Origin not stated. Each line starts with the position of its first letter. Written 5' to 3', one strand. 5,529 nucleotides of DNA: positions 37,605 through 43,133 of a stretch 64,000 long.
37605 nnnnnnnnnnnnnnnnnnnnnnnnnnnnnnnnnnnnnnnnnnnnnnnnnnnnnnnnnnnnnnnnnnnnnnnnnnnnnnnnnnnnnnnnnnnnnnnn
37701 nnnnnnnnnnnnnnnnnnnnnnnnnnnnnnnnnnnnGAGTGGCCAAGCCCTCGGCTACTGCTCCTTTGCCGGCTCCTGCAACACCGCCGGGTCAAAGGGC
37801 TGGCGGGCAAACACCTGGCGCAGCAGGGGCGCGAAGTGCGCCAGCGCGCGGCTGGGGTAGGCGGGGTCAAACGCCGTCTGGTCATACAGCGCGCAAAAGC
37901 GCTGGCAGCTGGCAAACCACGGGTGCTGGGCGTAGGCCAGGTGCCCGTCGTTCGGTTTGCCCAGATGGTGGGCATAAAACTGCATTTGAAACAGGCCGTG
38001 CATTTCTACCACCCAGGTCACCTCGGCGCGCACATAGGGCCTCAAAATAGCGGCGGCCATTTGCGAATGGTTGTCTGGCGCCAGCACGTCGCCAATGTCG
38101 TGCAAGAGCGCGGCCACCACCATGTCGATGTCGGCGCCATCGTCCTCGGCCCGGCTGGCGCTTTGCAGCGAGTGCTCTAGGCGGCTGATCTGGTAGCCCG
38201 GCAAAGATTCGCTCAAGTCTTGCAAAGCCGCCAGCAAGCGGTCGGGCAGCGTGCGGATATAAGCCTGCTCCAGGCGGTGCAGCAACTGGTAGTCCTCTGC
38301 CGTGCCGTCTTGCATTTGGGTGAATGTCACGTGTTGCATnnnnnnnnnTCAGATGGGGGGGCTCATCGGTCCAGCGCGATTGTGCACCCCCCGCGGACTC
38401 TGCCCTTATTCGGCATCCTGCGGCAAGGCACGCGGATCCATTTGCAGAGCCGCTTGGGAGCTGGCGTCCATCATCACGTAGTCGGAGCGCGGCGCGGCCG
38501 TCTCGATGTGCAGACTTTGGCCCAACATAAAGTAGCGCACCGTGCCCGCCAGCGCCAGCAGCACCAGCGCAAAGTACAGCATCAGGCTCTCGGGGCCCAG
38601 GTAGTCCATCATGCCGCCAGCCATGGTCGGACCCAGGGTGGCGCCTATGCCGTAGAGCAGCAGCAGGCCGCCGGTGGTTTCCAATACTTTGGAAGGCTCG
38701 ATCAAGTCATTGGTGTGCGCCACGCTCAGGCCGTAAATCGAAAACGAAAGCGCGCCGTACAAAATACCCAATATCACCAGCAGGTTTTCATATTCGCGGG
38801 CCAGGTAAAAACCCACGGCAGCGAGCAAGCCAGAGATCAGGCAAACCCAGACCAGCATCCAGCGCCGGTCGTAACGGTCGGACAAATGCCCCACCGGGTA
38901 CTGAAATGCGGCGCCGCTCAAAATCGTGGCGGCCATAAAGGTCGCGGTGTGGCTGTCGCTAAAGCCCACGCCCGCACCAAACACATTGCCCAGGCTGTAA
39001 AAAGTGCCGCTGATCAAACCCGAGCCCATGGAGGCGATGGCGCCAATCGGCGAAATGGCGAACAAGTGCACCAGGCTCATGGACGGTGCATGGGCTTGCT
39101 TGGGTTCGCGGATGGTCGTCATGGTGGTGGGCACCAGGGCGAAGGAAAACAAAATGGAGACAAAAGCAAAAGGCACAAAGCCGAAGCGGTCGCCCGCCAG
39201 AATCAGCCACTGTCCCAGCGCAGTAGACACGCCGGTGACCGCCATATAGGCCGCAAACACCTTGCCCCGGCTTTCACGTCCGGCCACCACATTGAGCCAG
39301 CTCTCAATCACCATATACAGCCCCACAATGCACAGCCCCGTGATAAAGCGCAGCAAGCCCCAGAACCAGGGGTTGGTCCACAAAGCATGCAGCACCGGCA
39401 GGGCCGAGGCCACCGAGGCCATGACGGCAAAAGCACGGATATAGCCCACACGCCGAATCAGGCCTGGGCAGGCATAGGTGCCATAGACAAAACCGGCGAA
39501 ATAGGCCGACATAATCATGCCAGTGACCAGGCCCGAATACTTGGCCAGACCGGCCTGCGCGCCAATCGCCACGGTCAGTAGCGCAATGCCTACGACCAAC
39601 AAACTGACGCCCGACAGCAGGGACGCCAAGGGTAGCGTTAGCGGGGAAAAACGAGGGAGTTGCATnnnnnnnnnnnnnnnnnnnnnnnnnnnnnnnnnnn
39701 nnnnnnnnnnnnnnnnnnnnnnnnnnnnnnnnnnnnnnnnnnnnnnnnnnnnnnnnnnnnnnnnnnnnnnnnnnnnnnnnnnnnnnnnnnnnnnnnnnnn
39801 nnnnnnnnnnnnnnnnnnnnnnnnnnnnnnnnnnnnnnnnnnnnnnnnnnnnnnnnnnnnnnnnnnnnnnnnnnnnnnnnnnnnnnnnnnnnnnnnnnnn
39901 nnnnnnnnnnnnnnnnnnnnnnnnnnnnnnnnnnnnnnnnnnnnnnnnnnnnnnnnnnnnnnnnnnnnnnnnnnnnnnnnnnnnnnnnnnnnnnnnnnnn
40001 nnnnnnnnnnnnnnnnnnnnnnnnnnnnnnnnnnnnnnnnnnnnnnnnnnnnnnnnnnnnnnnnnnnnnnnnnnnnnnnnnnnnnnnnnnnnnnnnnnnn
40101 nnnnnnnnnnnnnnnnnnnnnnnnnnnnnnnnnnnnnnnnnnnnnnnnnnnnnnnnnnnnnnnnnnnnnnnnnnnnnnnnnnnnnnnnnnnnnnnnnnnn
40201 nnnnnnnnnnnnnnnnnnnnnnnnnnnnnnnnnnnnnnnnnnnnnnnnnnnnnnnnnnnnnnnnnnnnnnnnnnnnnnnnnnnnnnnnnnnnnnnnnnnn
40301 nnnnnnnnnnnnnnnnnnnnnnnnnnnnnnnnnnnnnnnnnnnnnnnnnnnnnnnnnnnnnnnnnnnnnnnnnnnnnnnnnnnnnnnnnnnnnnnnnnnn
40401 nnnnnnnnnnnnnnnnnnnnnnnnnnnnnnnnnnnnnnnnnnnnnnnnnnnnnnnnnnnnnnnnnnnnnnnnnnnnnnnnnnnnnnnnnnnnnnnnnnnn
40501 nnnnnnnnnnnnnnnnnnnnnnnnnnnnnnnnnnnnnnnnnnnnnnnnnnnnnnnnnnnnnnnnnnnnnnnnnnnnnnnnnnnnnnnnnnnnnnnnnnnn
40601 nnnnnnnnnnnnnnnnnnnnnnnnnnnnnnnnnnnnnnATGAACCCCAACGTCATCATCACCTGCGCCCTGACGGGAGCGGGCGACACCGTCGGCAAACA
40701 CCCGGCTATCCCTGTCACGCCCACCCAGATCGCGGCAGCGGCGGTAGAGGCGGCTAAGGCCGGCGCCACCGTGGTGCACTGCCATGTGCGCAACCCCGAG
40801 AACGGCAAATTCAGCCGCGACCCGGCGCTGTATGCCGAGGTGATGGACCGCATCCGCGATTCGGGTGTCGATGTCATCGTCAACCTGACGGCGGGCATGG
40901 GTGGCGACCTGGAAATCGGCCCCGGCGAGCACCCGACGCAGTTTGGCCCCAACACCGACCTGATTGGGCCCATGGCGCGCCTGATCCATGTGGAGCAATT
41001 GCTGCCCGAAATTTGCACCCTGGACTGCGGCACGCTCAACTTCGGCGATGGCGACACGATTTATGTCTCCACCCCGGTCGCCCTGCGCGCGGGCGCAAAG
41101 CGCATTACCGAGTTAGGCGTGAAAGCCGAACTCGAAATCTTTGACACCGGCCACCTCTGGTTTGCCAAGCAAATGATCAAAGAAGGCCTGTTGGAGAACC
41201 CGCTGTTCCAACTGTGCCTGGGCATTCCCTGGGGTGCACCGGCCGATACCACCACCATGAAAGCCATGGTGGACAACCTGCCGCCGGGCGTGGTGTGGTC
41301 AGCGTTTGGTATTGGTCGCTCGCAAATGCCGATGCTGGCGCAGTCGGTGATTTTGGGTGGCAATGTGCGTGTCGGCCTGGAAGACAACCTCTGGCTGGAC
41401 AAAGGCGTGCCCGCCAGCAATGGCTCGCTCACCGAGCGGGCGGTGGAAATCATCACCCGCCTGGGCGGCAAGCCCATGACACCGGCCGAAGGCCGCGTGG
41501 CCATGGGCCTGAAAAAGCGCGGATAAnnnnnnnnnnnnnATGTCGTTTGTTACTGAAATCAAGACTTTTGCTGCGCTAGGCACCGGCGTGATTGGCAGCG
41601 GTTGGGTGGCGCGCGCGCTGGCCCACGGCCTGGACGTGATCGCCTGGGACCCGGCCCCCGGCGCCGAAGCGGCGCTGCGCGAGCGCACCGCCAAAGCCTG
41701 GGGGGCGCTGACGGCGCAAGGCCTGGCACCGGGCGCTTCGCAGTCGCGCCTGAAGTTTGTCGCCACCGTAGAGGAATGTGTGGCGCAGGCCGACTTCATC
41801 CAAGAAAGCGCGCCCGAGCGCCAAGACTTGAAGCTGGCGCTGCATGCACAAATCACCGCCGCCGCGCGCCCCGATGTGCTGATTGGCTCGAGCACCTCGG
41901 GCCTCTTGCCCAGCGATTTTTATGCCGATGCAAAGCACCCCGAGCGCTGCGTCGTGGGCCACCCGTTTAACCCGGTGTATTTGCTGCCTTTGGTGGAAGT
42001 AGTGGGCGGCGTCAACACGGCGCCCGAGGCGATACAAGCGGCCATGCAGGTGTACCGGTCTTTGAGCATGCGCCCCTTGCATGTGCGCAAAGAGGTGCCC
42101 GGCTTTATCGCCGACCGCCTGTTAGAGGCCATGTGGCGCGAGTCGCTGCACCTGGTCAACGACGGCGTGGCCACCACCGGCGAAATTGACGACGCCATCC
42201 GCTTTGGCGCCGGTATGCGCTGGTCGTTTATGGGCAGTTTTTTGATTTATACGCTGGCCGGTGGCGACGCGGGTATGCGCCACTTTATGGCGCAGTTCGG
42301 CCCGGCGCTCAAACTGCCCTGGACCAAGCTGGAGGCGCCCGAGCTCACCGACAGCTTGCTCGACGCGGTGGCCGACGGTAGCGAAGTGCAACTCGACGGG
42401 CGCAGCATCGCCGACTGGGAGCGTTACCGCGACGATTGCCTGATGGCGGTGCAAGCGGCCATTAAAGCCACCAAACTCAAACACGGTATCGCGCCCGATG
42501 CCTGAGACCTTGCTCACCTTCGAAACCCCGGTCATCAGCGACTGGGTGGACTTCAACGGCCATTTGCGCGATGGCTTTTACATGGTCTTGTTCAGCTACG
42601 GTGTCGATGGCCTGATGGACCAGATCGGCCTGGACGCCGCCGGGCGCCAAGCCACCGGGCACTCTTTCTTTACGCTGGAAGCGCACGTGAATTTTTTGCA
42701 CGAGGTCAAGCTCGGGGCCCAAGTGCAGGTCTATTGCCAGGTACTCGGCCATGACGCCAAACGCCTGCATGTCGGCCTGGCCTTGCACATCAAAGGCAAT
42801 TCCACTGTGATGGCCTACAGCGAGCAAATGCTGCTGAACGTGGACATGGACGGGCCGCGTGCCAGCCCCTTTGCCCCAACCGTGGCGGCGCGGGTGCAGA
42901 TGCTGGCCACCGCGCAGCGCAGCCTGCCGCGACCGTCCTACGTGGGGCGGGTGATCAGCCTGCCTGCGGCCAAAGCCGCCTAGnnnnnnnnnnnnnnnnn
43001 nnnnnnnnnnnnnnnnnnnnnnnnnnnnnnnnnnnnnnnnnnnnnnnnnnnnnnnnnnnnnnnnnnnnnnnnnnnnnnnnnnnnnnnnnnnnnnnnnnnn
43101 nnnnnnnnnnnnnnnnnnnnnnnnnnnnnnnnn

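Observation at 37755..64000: A ~26 kb quaternary-amine catabolic region combining CoA-dependent butyrobetaine-to-carnitine, carnitine-to-betaine, MttB-type demethylation and sarcosine oxidation, with extra orphan enzymes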

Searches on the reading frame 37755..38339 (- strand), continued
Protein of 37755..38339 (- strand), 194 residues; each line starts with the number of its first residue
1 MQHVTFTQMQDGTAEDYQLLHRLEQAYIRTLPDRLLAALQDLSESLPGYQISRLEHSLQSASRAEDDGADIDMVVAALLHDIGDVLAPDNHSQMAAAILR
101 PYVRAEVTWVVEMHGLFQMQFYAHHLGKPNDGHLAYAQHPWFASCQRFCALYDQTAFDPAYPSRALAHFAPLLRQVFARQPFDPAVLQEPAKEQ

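Call 91: fold_search(model_id=the predicted structure, library=pdb)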
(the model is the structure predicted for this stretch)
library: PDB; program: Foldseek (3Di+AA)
matches with E <= 10: 248; with E <= 0.001: 10
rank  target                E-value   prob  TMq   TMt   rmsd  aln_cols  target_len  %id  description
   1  4n6w                  6.0e-07  1.00  0.66  0.70   3.3       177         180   21  X-Ray Crystal Structure of Citrate-bound PhnZ (released 2013-11-27)
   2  4mln_B                9.3e-07  1.00  0.62  0.65   3.8       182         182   23  Crystal of PhnZ bound to (R)-2-amino-1-hydroxyethylphosphonic acid (released 2014-04-16)
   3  4mln_A                1.1e-06  1.00  0.65  0.69   3.4       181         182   20  Crystal of PhnZ bound to (R)-2-amino-1-hydroxyethylphosphonic acid (released 2014-04-16)
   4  4n71_A                1.3e-06  1.00  0.65  0.70   3.6       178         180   21  X-Ray Crystal Structure of 2-amino-1-hydroxyethylphosphonate-bound PhnZ (released 2013-11-27)
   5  4n71_E                1.3e-06  1.00  0.65  0.70   3.4       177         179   22  X-Ray Crystal Structure of 2-amino-1-hydroxyethylphosphonate-bound PhnZ (released 2013-11-27)
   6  4mlm_A                5.1e-06  1.00  0.63  0.65   3.9       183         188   22  Crystal Structure of PhnZ from uncultured bacterium HF130_AEPn_1 (released 2014-04-16)
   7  4mlm_B                5.1e-06  1.00  0.62  0.64   3.7       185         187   22  Crystal Structure of PhnZ from uncultured bacterium HF130_AEPn_1 (released 2014-04-16)
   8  6npa_C                1.5e-05  1.00  0.60  0.64   3.8       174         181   21  X-ray crystal structure of TmpB, (R)-1-hydroxy-2-trimethylaminoethylphosphonate oxygenase, with (R)-1-hydroxy-2-trimet (released 2019-03-06)
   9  6npa_B                1.8e-05  1.00  0.63  0.65   3.4       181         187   19  X-ray crystal structure of TmpB, (R)-1-hydroxy-2-trimethylaminoethylphosphonate oxygenase, with (R)-1-hydroxy-2-trimet (released 2019-03-06)
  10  6npa_A                2.0e-05  1.00  0.63  0.65   3.5       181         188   19  X-ray crystal structure of TmpB, (R)-1-hydroxy-2-trimethylaminoethylphosphonate oxygenase, with (R)-1-hydroxy-2-trimet (released 2019-03-06)
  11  3wfr_G                2.0e-02  1.00  0.46  0.22  11.4       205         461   15  tRNA processing enzyme complex 2 (released 2014-01-01)
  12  7eiv_D                3.9e-02  0.96  0.34  0.14  15.9       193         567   15  heterotetrameric glycyl-tRNA synthetase from Escherichia coli (released 2021-08-11)
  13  2huo                  4.8e-02  1.00  0.51  0.39   5.4       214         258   12  Crystal structure of mouse myo-inositol oxygenase in complex with substrate (released 2006-09-26)
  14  2ibn_A                1.0e-01  1.00  0.46  0.38   7.9       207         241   14  Crystal structure of Human myo-Inositol Oxygenase (MIOX) (released 2006-10-17)
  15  4s1c_A                1.5e-01  0.84  0.33  0.32  10.8       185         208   14  Crystal Structure of L. monocytogenes phosphodiesterase PgpH HD domain (released 2015-02-11)
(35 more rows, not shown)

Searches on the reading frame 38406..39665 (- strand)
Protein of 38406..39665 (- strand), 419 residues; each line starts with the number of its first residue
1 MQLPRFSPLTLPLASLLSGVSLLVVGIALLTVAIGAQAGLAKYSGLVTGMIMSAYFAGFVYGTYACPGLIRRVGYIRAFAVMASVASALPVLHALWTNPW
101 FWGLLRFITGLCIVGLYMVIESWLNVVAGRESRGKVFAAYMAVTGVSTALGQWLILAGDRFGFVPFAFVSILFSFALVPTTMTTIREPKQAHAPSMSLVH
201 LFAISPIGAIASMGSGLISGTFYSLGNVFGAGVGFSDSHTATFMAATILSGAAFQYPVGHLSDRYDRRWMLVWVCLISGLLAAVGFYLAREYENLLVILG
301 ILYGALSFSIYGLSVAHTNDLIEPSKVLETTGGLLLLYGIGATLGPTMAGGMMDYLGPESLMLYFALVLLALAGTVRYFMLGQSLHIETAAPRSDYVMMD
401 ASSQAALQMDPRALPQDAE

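Call 4: search_protein_families(library=ncbifam, proteins=[window:38406-39665:-], max_evalue=0.00001)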
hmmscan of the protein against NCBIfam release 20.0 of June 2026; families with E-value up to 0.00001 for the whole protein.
window:38406-39665:- (419 aa): 2 families
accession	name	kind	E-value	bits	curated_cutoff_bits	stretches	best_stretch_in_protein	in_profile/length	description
NF002962.0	PRK03633.1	equivalog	8.2e-36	123.9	361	1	9-370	4-362/382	MFS transporter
TIGR00900.1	2A0121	subfamily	1.2e-09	38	319.6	1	236-367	32-165/364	H+ Antiporter protein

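Call 5: search_protein_families(library=pfam, proteins=[window:38406-39665:-], max_evalue=0.001)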
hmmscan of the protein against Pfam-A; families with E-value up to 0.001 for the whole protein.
window:38406-39665:- (419 aa): 1 family
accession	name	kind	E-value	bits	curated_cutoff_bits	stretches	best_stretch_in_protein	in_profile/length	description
PF07690.21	MFS_1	-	1.1e-21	77.5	33.4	2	207-374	4-166/347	Major Facilitator Superfamily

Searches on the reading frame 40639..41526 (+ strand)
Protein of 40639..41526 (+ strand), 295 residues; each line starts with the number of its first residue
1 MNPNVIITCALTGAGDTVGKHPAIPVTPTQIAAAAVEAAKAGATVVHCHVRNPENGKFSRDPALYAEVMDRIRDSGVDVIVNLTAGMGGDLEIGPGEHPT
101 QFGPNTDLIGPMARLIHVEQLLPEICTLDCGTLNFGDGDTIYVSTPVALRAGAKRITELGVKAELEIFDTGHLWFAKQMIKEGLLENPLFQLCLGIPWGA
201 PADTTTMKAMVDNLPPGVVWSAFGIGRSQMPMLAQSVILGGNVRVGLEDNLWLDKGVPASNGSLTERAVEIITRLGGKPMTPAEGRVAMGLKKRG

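Call 4: search_protein_families(library=ncbifam, proteins=[window:40639-41526:+], max_evalue=0.00001)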
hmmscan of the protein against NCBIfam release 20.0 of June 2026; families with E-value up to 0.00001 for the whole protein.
window:40639-41526:+ (295 aa): 4 families
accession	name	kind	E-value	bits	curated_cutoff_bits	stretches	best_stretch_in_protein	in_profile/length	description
NF052387.1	Lys_ferment_KCE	equivalog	2.4e-68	230.4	382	1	5-290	2-266/267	3-keto-5-aminohexanoate cleavage enzyme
NF053538.1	DixhxACActTsKce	equivalog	3.4e-55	187.3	430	2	139-292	144-303/310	3,5-dioxohexanoate:acetyl-CoA acetone transferase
NF052389.1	Lys_KAL_CLE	exception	8.2e-52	176.4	725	1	4-293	170-438/440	bifunctional 3-aminobutyryl-CoA ammonia lyase/3-keto-5-aminohexanoate cleavage enzyme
NF053568.1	3OXCoAcCUPNH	equivalog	1.5e-49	168.7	350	2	120-292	98-273/274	3-oxoadipate:acetyl-CoA acetyltransferase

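Call 5: search_protein_families(library=pfam, proteins=[window:40639-41526:+], max_evalue=0.001)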
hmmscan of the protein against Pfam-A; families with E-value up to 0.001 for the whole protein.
window:40639-41526:+ (295 aa): 1 family
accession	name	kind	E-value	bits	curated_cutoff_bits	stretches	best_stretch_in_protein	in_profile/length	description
PF05853.18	BKACE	-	1.6e-93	313.4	24.8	1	5-291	2-274/274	beta-keto acid cleavage enzyme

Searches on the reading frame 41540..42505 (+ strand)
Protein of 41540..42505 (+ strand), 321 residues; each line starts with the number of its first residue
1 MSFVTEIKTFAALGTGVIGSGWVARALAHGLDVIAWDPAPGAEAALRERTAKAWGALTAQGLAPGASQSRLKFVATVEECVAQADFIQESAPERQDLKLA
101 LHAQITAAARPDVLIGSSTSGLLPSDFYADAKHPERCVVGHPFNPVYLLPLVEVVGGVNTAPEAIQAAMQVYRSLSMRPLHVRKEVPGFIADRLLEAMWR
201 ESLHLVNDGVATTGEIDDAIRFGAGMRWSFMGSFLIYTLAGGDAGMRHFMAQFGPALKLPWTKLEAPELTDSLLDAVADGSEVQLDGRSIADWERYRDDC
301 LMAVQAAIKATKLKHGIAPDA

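Call 4: search_protein_families(library=ncbifam, proteins=[window:41540-42505:+], max_evalue=0.00001)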
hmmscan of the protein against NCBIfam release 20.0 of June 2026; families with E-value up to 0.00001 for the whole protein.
window:41540-42505:+ (321 aa): 19 families
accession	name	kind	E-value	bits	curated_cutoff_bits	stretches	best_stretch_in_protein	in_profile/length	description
NF005471.0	PRK07066.1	equivalog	7.8e-184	610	414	1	1-318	1-318/321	L-carnitine dehydrogenase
NF005716.0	PRK07531.1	equivalog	1.9e-116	389.7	592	1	5-312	2-310/495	carnitine 3-dehydrogenase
NF004783.0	PRK06129.1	equivalog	1.4e-68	231.6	347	1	9-310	4-309/315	3-hydroxyacyl-CoA dehydrogenase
NF042925.1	FHMPC_DH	equivalog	1.5e-45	155.8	500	1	10-243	3-237/304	5-formyl-3-hydroxy-2-methylpyridine 4-carboxylate 5-dehydrogenase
NF006124.0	PRK08268.1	subfamily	2.7e-36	125.6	508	1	5-243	5-242/507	3-hydroxyacyl-CoA dehydrogenase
NF006143.0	PRK08293.1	equivalog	2.8e-31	108.9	312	1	5-236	2-235/291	3-hydroxyacyl-CoA dehydrogenase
NF006722.0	PRK09260.1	equivalog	1.5e-30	106.4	429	1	10-244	5-239/289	3-hydroxyacyl-CoA dehydrogenase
TIGR02279.1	PaaC-3OHAcCoADH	equivalog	2.4e-30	105.9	669.4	1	5-244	3-241/503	3-hydroxyacyl-CoA dehydrogenase PaaH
NF006125.0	PRK08269.1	equivalog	1.6e-29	103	427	1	57-243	68-253/334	3-hydroxybutyryl-CoA dehydrogenase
NF004474.0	PRK05808.1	subfamily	2e-29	102.8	408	1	7-225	3-223/283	3-hydroxybutyryl-CoA dehydrogenase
NF004699.0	PRK06035.1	equivalog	5.5e-23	81.5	500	1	6-244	2-242/294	3-hydroxyacyl-CoA dehydrogenase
NF005715.0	PRK07530.1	equivalog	2e-22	79.9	420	1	5-226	2-225/292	3-hydroxybutyryl-CoA dehydrogenase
NF005875.0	PRK07819.1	subfamily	9.9e-21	74.4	319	1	6-226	4-228/287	3-hydroxybutyryl-CoA dehydrogenase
NF008727.0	PRK11730.1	equivalog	3.6e-18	65.3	870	1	5-221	311-528/717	fatty acid oxidation complex subunit alpha FadB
NF008363.0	PRK11154.1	equivalog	2.2e-16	59.2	869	1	6-222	308-527/708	fatty acid oxidation complex subunit alpha FadJ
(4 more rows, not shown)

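Call 5: search_protein_families(library=pfam, proteins=[window:41540-42505:+], max_evalue=0.001)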
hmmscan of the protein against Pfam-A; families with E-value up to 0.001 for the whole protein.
window:41540-42505:+ (321 aa): 3 families
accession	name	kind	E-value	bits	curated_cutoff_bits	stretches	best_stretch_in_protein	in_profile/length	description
PF02737.24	3HCDH_N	-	7.6e-37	127.4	22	1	11-185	3-179/180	3-hydroxyacyl-CoA dehydrogenase, NAD binding domain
PF00725.27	3HCDH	-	8.5e-14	52.3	22.1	1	188-256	1-69/97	3-hydroxyacyl-CoA dehydrogenase, C-terminal domain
PF02826.25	2-Hacid_dh_C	-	0.00055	19.8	25.1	0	8-48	37-77/178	D-isomer specific 2-hydroxyacid dehydrogenase, NAD binding domain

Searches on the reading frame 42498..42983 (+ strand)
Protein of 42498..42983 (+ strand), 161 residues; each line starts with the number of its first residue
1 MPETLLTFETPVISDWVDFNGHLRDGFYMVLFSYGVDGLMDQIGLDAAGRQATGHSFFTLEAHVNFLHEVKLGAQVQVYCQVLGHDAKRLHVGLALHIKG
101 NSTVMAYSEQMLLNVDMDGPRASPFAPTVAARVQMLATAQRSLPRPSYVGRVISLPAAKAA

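Call 4: search_protein_families(library=ncbifam, proteins=[window:42498-42983:+], max_evalue=0.00001)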
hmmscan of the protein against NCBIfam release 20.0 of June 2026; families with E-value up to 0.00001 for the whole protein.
window:42498-42983:+ (161 aa): 1 family
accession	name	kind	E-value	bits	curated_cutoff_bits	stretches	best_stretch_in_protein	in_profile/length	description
NF005716.0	PRK07531.1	equivalog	6.9e-35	120.7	592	1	5-154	345-492/495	carnitine 3-dehydrogenase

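Call 5: search_protein_families(library=pfam, proteins=[window:42498-42983:+], max_evalue=0.001)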
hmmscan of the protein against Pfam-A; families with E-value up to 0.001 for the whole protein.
window:42498-42983:+ (161 aa): 2 families
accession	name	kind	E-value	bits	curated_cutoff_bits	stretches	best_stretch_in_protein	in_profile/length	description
PF13279.12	4HBT_2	-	2.5e-22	80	25.5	1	15-132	4-121/122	Thioesterase-like superfamily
PF03061.28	4HBT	-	9.2e-06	26.3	20.6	1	39-98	12-72/79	Thioesterase superfamily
